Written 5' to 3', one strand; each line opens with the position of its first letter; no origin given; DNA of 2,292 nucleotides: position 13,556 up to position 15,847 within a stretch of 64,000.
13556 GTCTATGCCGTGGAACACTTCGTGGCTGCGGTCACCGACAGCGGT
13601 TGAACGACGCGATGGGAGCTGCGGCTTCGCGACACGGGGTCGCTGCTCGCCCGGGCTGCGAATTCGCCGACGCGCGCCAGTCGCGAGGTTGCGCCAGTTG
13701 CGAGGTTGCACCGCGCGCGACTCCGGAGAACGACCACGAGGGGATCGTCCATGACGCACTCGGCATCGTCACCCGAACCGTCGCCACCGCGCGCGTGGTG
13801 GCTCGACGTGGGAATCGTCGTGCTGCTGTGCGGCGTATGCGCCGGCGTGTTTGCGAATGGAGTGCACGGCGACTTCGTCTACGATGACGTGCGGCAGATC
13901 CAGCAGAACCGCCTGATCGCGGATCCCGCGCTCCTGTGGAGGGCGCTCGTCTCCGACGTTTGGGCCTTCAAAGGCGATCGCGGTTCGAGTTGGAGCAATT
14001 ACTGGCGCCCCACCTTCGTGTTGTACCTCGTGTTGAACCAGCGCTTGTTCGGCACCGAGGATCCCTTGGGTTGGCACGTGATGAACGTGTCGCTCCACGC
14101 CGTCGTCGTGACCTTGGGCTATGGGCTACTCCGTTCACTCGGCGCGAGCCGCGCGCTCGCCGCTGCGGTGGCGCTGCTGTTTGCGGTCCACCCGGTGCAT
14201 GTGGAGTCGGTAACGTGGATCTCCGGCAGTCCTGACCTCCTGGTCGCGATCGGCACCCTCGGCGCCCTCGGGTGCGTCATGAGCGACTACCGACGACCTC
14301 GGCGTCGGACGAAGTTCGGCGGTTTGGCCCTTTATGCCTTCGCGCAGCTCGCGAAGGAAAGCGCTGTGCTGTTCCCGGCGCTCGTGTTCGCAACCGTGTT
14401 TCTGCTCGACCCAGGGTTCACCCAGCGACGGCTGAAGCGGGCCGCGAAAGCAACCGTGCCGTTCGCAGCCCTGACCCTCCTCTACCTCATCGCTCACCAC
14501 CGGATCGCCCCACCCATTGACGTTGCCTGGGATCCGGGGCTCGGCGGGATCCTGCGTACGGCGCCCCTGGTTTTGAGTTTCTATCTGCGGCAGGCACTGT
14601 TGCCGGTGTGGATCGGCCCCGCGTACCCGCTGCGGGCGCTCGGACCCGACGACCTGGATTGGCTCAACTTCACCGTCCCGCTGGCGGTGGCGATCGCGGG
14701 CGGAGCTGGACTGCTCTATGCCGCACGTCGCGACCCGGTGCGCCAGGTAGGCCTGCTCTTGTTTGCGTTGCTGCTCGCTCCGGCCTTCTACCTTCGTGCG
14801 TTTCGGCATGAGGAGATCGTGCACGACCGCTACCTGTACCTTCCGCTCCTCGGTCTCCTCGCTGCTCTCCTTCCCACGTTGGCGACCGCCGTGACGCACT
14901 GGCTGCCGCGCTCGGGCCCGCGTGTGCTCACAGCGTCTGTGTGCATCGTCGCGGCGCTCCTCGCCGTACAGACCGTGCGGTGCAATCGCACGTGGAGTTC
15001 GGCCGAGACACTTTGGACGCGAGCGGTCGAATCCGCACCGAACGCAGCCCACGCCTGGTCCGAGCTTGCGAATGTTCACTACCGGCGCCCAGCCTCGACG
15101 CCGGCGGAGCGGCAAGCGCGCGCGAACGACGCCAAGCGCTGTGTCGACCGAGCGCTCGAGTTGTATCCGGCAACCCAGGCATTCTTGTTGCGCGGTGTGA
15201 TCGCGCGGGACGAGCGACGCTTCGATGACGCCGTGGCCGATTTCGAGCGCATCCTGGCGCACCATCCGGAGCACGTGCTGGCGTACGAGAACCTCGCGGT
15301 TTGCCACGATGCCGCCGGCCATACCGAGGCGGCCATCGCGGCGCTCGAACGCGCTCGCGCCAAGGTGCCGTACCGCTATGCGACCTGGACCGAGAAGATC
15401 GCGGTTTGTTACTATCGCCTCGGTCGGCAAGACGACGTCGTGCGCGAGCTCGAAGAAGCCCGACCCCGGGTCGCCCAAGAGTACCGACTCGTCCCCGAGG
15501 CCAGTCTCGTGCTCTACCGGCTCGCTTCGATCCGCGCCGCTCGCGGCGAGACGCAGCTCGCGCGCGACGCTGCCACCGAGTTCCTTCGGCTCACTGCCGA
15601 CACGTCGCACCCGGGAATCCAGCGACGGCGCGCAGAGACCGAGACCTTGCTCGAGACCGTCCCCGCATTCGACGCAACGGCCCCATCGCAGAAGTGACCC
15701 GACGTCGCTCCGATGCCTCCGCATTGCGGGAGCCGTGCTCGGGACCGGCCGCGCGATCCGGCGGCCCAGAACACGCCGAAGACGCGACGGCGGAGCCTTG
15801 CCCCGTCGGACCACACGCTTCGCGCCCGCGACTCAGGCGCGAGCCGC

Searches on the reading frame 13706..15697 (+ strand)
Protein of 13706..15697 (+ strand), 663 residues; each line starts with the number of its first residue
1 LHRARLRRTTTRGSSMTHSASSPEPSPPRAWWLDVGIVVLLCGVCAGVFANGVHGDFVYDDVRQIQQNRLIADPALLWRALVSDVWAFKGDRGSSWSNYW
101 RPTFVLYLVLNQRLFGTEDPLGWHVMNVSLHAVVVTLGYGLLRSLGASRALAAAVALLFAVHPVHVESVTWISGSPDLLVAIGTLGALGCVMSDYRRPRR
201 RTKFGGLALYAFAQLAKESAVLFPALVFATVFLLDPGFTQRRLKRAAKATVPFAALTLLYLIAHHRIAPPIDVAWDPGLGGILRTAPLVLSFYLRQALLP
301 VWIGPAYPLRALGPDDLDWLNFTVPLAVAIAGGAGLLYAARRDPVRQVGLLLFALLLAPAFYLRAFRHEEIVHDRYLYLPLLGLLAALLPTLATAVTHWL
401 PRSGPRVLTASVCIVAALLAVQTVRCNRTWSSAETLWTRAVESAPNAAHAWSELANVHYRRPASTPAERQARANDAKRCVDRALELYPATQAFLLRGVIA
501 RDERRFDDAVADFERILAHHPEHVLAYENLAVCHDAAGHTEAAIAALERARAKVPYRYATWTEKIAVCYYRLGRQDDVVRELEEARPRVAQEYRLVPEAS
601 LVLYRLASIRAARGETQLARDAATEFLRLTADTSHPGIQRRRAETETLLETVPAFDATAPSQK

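Call 29: search_protein_families(library=pfam, proteins=[window:13706-15697:+], max_evalue=0.001)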
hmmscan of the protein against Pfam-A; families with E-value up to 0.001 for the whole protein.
window:13706-15697:+ (663 aa): 10 families
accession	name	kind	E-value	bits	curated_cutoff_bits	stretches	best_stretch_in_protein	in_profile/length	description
PF13432.12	TPR_16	-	2.4e-13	50.7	32.7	1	495-556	2-63/65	Tetratricopeptide repeat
PF07719.23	TPR_2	-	2e-10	40.4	27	0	492-523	3-34/34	Tetratricopeptide repeat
PF13428.12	TPR_14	-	1.9e-09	37.7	23.5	0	492-531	3-42/44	Tetratricopeptide repeat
PF13174.12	TPR_6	-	8.9e-09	35.9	26.3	0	491-522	1-32/33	Tetratricopeptide repeat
PF14559.12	TPR_19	-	3e-08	34.3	25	1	501-555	2-56/68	Tetratricopeptide repeat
PF00515.34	TPR_1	-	7.1e-08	32.4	27.8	0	492-523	3-34/34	Tetratricopeptide repeat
PF13431.12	TPR_17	-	1.1e-06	28.8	24.4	0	513-544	2-33/34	Tetratricopeptide repeat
PF13424.12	TPR_12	-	3.8e-06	27.5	30.1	1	495-552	8-73/77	Tetratricopeptide repeat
PF13371.12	TPR_9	-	5e-05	23.7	35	1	499-555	4-60/73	Tetratricopeptide repeat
PF13181.12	TPR_8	-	0.00036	20.9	25.7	0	526-550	3-27/34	Tetratricopeptide repeat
